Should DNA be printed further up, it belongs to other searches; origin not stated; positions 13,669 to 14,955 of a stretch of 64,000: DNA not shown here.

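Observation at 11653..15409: Rieske/cytochrome b operon whose extra subunits are two EB_dh-domain haem proteins with a conserved C-x3-C-H motif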

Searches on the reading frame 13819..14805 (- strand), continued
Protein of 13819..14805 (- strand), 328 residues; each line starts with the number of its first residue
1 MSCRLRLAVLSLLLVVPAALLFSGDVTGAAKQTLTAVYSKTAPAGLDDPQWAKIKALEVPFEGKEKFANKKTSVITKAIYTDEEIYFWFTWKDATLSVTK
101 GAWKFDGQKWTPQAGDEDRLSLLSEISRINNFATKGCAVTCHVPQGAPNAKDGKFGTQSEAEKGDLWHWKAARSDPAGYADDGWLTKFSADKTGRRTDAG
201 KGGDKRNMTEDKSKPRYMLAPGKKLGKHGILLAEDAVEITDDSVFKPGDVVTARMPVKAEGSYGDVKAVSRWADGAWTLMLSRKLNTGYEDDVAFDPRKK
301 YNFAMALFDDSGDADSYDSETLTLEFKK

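Call 31: find_related_loci(query=A2, collection=genome_contigs, flank=5000)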
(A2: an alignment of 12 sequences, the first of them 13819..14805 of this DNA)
Query A2 (328 aa) in genome_contigs; peptide patterns used: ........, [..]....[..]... (x = any residue, [..] = any of these).
121 stretches matched a pattern; 101 encode a relative of the query (tblastn E <= 1e-3); the best 80 are kept; 77 distinct loci.
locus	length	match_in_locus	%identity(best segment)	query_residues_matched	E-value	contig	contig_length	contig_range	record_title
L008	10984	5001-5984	100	1-328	0e+0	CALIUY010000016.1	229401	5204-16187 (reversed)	MAG: uncultured Desulfobacterales bacterium isolate R1_Bin_MAXBIN__047_sub_1 genome assembly, contig: c_000002634131, wh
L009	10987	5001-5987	76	1-328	3e-166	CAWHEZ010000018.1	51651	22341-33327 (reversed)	MAG: uncultured delta proteobacterium isolate MFD00905.bin.2.117 genome assembly, contig: contig_2976, whole genome shot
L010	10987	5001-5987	76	1-328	3e-165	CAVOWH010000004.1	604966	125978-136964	MAG: uncultured delta proteobacterium isolate MFD00032.bin.1.90 genome assembly, contig: contig_21041, whole genome shot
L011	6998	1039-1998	75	9-328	8e-165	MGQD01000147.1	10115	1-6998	MAG: Deltaproteobacteria bacterium RBG_13_49_15 RBG_13_scaffold_4645, whole genome shotgun sequence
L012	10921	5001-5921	80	22-328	5e-164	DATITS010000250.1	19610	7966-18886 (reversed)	MAG TPA_asm: Desulfobacterales bacterium isolate SMAG_U15961 k141_687106, whole genome shotgun sequence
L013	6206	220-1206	75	1-328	2e-164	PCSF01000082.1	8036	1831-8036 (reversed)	MAG: Desulfobacterales bacterium CG23_combo_of_CG06-09_8_20_14_all_52_9 CG23_scaffold_16309_c, whole genome shotgun sequ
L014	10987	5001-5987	78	1-328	2e-161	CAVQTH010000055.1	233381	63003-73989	MAG: uncultured delta proteobacterium isolate MFD00032.bin.2.163 genome assembly, contig: contig_99794, whole genome sho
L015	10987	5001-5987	74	1-328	8e-160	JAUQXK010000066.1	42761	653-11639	MAG: Desulfobacterales bacterium isolate BIN27 contig_89427, whole genome shotgun sequence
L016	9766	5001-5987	75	1-328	3e-158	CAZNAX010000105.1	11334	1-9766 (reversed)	MAG TPA_asm: uncultured Desulfatibacillum sp. isolate binchicken_co234_279 genome assembly, contig: NODE_4129_length_113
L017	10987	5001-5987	75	1-328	4e-158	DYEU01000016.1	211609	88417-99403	MAG TPA_asm: Desulfatibacillum sp. isolate Tomsk_70_44 Tomsk_k141_38357, whole genome shotgun sequence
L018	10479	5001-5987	68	1-328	6e-153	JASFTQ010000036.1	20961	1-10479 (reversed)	MAG: Desulfobacterales bacterium isolate D1103U20metaG_sub_Bin_132 D1103U20metaG_FD_scaffold_520_c1, whole genome shotgu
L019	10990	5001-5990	70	1-328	2e-152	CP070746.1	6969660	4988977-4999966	MAG: Desulfobacterales bacterium isolate bin36 chromosome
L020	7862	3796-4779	69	1-326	2e-152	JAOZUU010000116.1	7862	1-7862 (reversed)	MAG: Desulfobacterales bacterium isolate GMC8.metabat2.195_sub GMC8_10490_length_7862_cov_8.208275, whole genome shotgun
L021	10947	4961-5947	70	1-328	1e-151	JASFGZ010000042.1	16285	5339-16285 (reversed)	MAG: Desulfobacterales bacterium isolate D0606U20metaG_Bin_82 D0606U20metaG_FD_scaffold_23_c1, whole genome shotgun sequ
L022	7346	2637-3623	70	1-328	1e-151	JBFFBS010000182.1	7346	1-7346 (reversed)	MAG: Syntrophobacteria bacterium isolate Mix_mud12.2021.10.10 k141_2792123_length_7346_cov_18.4697, whole genome shotgun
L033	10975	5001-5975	64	5-328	1e-143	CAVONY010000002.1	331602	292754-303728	MAG: uncultured delta proteobacterium isolate MFD09964.bin.1.222 genome assembly, contig: contig_10231, whole genome sho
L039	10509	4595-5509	69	22-326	5e-140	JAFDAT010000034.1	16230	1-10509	MAG: Deltaproteobacteria bacterium isolate AB_69_Bin_102 AB_69_Bin_102_scaffold_5210, whole genome shotgun sequence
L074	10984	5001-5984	55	1-328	2e-112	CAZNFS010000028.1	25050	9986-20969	MAG TPA_asm: uncultured Desulfobacteraceae bacterium isolate SRP200020_co3_340 genome assembly, contig: NODE_2776_length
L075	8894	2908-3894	55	8-328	5e-111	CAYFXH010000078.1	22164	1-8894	MAG TPA_asm: uncultured Desulfobacteraceae bacterium isolate ERP108616_co2_158 genome assembly, contig: NODE_3354_length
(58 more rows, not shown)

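Call 33: fold_search(model_id=the predicted structure, library=pdb)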
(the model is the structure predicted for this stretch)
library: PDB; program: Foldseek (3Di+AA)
matches with E <= 10: 767; with E <= 0.001: 8
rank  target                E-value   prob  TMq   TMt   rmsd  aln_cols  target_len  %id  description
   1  7b04_C                1.5e-11  1.00  0.48  0.53  11.6       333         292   17  Structure of Nitrite oxidoreductase (Nxr) from the anammox bacterium Kuenenia stuttgartiensis. (released 2021-07-14)
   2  7b04_O                1.3e-10  1.00  0.46  0.51  12.1       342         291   18  Structure of Nitrite oxidoreductase (Nxr) from the anammox bacterium Kuenenia stuttgartiensis. (released 2021-07-14)
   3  2ivf_C                1.9e-10  1.00  0.45  0.67   7.6       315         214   15  Ethylbenzene dehydrogenase from Aromatoleum aromaticum (released 2006-09-14)
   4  4jpq_A                2.8e-05  1.00  0.40  0.58  11.5       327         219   10  Crystal structure of a putative carbohydrate-binding protein (BACUNI_03838) from Bacteroides uniformis ATCC 8492 at 2. (released 2013-04-17)
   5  4jpq_B                8.9e-05  1.00  0.38  0.55  10.3       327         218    9  Crystal structure of a putative carbohydrate-binding protein (BACUNI_03838) from Bacteroides uniformis ATCC 8492 at 2. (released 2013-04-17)
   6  7nwn                  1.9e-04  1.00  0.34  0.53  10.9       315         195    7  A carbohydrate binding module family 9 (CBM9) from Caldicellulsiruptor kristjanssonii (released 2021-07-07)
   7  1i82_A                3.5e-04  1.00  0.38  0.61   9.4       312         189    9  FAMILY 9 CARBOHYDRATE-BINDING MODULE FROM THERMOTOGA MARITIMA XYLANASE 10A WITH CELLOBIOSE (released 2001-06-13)
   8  7nwo                  3.8e-04  1.00  0.35  0.56  10.6       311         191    7  A carbohydrate binding module family 9 (CBM9) from Caldicellulosiruptor kristjanssonii in complex with glucose (released 2021-07-07)
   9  9rsm_A                3.3e-03  0.15  0.14  0.16  20.4       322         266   10  NetF 9mer pre-pore structure on 2N2 nanodiscs. (released 2026-02-18)
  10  9rsu_A                3.3e-03  0.15  0.14  0.15  25.0       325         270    9  NetF pore structure (released 2026-02-18)
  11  5k59_A                4.1e-03  0.35  0.18  0.20  20.1       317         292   11  Crystal structure of LukGH from Staphylococcus aureus in complex with a neutralising antibody (released 2016-08-10)
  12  4iyc_C                4.3e-03  0.21  0.14  0.16  20.8       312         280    8  Structure of the T244A mutant of the PANTON-VALENTINE LEUCOCIDIN component from STAPHYLOCOCCUS AUREUS (released 2014-01-29)
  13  4q7g                  4.5e-03  0.25  0.16  0.17  18.8       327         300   11  1.7 Angstrom Crystal Structure of leukotoxin LukD from Staphylococcus aureus. (released 2014-05-07)
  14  6u2s                  4.5e-03  0.16  0.13  0.14  19.3       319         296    8  Structure-based discovery of a novel small-molecule inhibitor of methicillin-resistant S. aureus (released 2020-03-25)
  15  4p1y_B                4.8e-03  0.23  0.15  0.18  22.4       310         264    9  Crystal structure of staphylococcal gamma-hemolysin prepore (released 2014-10-01)
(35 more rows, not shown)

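Call 41: search_protein_families(library=pfam, proteins=[P0134, P0136, P0145, P0155, P0159, P0169, P0181, P0193, P0253, P0165], max_evalue=0.001)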
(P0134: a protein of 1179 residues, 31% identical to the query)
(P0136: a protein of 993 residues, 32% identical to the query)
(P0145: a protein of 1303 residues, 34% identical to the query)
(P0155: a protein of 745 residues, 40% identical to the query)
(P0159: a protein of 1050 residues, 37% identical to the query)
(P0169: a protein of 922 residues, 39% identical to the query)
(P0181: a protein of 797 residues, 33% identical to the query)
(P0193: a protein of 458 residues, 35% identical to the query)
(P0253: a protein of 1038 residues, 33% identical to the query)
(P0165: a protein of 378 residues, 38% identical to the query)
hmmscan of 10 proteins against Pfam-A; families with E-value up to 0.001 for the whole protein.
P0134 (1179 aa): 3 families
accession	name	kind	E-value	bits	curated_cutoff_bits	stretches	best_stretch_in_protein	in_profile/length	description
PF09459.16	EB_dh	-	1.3e-78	264.7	33.3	5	173-404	21-208/236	Ethylbenzene dehydrogenase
PF22352.2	K319L-like_PKD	-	3.7e-14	52.9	27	1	991-1072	1-84/84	K319L-like, PKD domain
PF18911.6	PKD_4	-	0.00073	20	27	1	984-1047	1-61/85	PKD domain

P0136 (993 aa): 3 families
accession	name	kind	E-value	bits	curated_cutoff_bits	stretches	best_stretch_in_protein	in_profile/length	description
PF09459.16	EB_dh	-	2.8e-73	247.3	33.3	3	343-587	28-231/236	Ethylbenzene dehydrogenase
PF18962.6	Por_Secre_tail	-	4.5e-10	40.1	27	1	915-990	2-74/75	Secretion system C-terminal sorting domain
PF13585.12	CHU_C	-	0.00065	20.2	27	0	934-986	28-79/86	CHU_C Type IX secretion signal domain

P0145 (1303 aa): 3 families
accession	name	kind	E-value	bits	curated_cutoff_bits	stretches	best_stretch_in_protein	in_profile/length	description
PF09459.16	EB_dh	-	8.4e-56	190.1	33.3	4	221-418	66-230/236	Ethylbenzene dehydrogenase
PF03351.22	DOMON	-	2.5e-07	31.4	32.7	0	372-407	84-119/124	DOMON domain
PF07635.16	PSCyt1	-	2e-05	25.5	22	1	1220-1271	3-51/59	Planctomycete cytochrome C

P0155 (745 aa): 6 families
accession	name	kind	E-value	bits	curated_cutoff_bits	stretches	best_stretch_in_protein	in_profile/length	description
PF09459.16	EB_dh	-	8.6e-34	118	33.3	1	72-327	24-229/236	Ethylbenzene dehydrogenase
PF08448.16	PAS_4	-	1.2e-11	45.3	23.1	1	578-685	2-110/110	PAS fold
PF13426.13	PAS_9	-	2.4e-11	44.3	27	1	582-681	2-102/103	PAS domain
PF00989.32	PAS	-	3.3e-11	43.6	22.6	1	572-673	2-109/113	PAS fold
PF13188.13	PAS_8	-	9.8e-09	35.3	21.8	1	572-619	2-46/65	PAS domain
PF24820.1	Diguanyl_cycl_sensor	-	1.7e-05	25.2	28.1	1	576-627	1-52/109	Diguanylate cyclase-like sensor domain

P0159 (1050 aa): 2 families
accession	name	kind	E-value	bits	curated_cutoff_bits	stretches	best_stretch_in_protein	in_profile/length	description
PF09459.16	EB_dh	-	3.4e-51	175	33.3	2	54-370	2-236/236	Ethylbenzene dehydrogenase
PF13860.13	FlgD_ig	-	7.9e-11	42.2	27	1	981-1039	19-78/79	FlgD Ig-like domain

P0169 (922 aa): 7 families
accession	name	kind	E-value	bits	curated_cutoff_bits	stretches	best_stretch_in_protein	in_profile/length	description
PF09459.16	EB_dh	-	2.6e-33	116.4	33.3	1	53-315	17-229/236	Ethylbenzene dehydrogenase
PF02518.31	HATPase_c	-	2.7e-25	89.4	26.4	1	805-909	3-109/111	Histidine kinase-, DNA gyrase B-, and HSP90-like ATPase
PF00512.31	HisKA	-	1.1e-13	51.5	26.9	1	697-757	3-62/66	His Kinase A (phospho-acceptor) domain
PF00989.32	PAS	-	1.6e-09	38.2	22.6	1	569-677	4-113/113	PAS fold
PF13426.13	PAS_9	-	6.2e-08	33.3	27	1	576-679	1-103/103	PAS domain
PF13188.13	PAS_8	-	2.1e-06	27.8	21.8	1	569-620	4-55/65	PAS domain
PF08448.16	PAS_4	-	7.2e-06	26.6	23.1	1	575-682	4-110/110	PAS fold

P0181 (797 aa): 1 family
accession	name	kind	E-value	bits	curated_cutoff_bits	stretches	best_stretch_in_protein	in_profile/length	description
PF09459.16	EB_dh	-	3.8e-38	132.3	33.3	1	515-785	2-232/236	Ethylbenzene dehydrogenase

P0193 (458 aa): 3 families
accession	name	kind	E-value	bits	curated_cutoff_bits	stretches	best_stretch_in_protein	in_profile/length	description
PF09459.16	EB_dh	-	5.6e-43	148.1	33.3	1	110-390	1-233/236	Ethylbenzene dehydrogenase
PF01391.23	Collagen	-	6.1e-08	32.8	27.2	1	23-81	1-59/60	Collagen triple helix repeat (20 copies)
PF06452.16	CBM9_1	-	1.7e-05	25.2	23.4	1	105-166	1-64/185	Carbohydrate family 9 binding domain-like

P0253 (1038 aa): 6 families
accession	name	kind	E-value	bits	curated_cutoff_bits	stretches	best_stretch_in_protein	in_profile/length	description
PF09459.16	EB_dh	-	4.8e-33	115.6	33.3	1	69-327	24-226/236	Ethylbenzene dehydrogenase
PF02518.31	HATPase_c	-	8.1e-31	107.2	26.4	1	924-1034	1-110/111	Histidine kinase-, DNA gyrase B-, and HSP90-like ATPase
PF00512.31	HisKA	-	3.7e-17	62.6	26.9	1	815-876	1-62/66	His Kinase A (phospho-acceptor) domain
PF13185.12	GAF_2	-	1.2e-09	38.9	28.6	1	627-783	3-136/136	GAF domain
PF13492.12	GAF_3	-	1.1e-06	29.6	27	1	743-783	86-128/129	GAF domain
PF01590.32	GAF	-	7.5e-06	26.9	22.4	1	629-782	3-133/133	GAF domain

P0165 (378 aa): 1 family
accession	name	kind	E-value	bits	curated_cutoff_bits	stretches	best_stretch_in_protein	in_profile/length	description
PF09459.16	EB_dh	-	8.8e-35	121.3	33.3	1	90-363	2-229/236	Ethylbenzene dehydrogenase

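Call 54: find_encoding_contigs(protein=P0126, flank=6000, max_places=2)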
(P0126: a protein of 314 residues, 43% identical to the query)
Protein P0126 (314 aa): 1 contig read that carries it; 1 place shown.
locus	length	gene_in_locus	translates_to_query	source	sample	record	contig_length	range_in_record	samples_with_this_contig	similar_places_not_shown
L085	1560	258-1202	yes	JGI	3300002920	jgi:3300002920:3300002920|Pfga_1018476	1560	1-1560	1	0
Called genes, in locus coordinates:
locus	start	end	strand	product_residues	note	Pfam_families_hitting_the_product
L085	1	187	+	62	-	?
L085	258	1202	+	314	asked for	PF09459:EB_dh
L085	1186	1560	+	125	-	?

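Call 55: find_encoding_contigs(protein=P0128, flank=6000, max_places=2)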
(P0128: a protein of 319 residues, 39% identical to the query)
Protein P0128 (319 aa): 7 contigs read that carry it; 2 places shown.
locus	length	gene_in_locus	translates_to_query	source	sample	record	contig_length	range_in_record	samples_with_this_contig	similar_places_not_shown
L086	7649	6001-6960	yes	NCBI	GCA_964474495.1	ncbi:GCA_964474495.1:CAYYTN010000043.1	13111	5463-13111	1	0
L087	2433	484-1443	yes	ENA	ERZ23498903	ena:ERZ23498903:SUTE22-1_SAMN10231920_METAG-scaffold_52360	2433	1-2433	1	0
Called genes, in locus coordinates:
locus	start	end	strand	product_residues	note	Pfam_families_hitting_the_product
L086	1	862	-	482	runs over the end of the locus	PF07364:DUF1485, PF07171:MlrC_C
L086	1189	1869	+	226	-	PF00072:Response_reg, PF00196:GerE, PF08281:Sigma70_r4_2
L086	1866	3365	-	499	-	PF00989:PAS (weak), PF08448:PAS_4 (weak), PF13188:PAS_8, PF07730:HisKA_3, PF02518:HATPase_c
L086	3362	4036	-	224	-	PF00072:Response_reg, PF13384:HTH_23 (faint), PF00196:GerE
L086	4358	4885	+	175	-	PF00355:Rieske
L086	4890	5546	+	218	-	PF00033:Cytochrome_B, PF13631:Cytochrom_B_N_2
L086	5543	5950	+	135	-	PF00032:Cytochrom_B_C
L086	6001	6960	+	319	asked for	PF09459:EB_dh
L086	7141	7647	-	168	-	?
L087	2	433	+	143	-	?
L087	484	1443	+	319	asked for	PF09459:EB_dh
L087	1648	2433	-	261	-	?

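Call 56: find_homologous_proteins(query=P0128, max_evalue=1e-20)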
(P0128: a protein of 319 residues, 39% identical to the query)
Query P0128 (319 aa): 112 proteins with E <= 1e-20 among 1331 candidates.
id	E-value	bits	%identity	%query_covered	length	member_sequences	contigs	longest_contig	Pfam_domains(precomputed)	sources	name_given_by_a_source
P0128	4.1e-214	728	100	100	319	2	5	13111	PF09459.17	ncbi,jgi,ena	-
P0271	3.0e-182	623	84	100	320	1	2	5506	PF09459.17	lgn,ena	-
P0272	2.6e-171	587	80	100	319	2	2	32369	PF09459.17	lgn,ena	-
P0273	2.4e-77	279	45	98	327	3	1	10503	PF09459.17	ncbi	ncbi:MAG: ethylbenzene dehydrogenase-related protein [Desulfobacterales bacterium]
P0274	2.2e-75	272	46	87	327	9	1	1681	PF09459.17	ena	-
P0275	3.9e-75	271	43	99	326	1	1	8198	PF09459.17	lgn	-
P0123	4.4e-75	271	45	89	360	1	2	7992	PF09459.17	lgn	-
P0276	1.0e-74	270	42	99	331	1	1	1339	PF09459.17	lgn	-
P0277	1.2e-74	270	47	86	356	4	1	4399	PF09459.17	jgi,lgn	jgi:hypothetical protein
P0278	2.2e-74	269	41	100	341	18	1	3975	PF09459.17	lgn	-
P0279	4.9e-74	268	43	99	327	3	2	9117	PF09459.17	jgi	jgi:hypothetical protein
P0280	2.1e-73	266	40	99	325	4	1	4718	PF09459.17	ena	-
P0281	3.2e-73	265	45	91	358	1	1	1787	PF09459.17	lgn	-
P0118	3.4e-73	265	42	100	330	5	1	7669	PF09459.17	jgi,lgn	jgi:hypothetical protein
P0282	7.3e-73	264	41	98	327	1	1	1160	PF09459.17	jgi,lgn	jgi:hypothetical protein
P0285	1.9e-72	262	45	84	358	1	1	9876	PF09459.17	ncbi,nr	ncbi:MAG: hypothetical protein HW403_246 [Dehalococcoidia bacterium]|nr:hypothetical protein [Dehalo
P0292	1.3e-70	256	43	91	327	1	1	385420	PF09459.17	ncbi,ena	-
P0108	9.5e-70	254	41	100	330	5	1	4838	PF09459.17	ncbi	-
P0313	1.1e-66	244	40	97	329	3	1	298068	PF09459.17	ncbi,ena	-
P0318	4.6e-66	242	43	92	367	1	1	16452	PF09459.17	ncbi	-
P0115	3.5e-65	239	39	99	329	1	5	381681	PF09459.17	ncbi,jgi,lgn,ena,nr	ncbi:MAG TPA: ethylbenzene dehydrogenase-related protein [Anaerolineae bacterium]|nr:ethylbenzene de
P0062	3.3e-64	235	38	99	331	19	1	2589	PF09459.17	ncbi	-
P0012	3.8e-64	235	40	93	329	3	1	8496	PF09459.17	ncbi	-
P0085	4.5e-63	232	38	100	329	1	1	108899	PF09459.17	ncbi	ncbi:MAG: ethylbenzene dehydrogenase-related protein [Thermodesulfobacteriota bacterium]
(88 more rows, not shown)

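Call 57: find_encoding_contigs(protein=P0285, flank=5000, max_places=1)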
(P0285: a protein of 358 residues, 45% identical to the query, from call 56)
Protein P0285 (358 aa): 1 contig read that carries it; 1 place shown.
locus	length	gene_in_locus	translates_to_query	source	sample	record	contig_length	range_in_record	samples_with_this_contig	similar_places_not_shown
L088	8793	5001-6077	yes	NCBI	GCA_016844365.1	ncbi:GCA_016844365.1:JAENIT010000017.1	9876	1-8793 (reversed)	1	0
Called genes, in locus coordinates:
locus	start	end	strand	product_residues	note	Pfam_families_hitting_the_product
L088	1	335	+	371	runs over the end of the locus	PF00496:SBP_bac_5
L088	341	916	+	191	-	PF00496:SBP_bac_5 (weak)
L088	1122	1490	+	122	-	-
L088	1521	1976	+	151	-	-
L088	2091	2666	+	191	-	PF00355:Rieske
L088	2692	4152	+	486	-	PF00033:Cytochrome_B, PF13631:Cytochrom_B_N_2, PF00032:Cytochrom_B_C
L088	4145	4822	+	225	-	PF13442:Cytochrome_CBB3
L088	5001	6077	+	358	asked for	PF09459:EB_dh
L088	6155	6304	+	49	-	-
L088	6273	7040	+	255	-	-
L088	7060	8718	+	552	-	-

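Call 58: find_encoding_contigs(protein=P0318, flank=5000, max_places=1)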
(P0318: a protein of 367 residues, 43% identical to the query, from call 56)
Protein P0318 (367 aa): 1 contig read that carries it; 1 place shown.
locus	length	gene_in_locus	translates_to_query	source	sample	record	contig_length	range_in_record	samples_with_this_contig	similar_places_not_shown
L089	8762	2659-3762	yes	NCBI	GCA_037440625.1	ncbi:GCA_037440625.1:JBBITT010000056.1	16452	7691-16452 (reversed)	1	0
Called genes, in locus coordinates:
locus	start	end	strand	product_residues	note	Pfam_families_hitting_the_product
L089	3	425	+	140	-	?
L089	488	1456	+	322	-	PF07730:HisKA_3, PF02518:HATPase_c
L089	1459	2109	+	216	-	PF00072:Response_reg, PF00196:GerE, PF08281:Sigma70_r4_2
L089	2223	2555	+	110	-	-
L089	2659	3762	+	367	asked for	PF09459:EB_dh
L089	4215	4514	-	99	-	PF10387:DUF2442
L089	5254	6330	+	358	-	PF00005:ABC_tran, PF02463:SMC_N (faint)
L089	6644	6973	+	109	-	PF00583:Acetyltransf_1, PF13508:Acetyltransf_7, PF13673:Acetyltransf_10 (weak)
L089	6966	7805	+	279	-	PF02585:PIG-L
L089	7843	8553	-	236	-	PF02683:DsbD_TM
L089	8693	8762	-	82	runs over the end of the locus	PF00462:Glutaredoxin, PF05768:Glrx-like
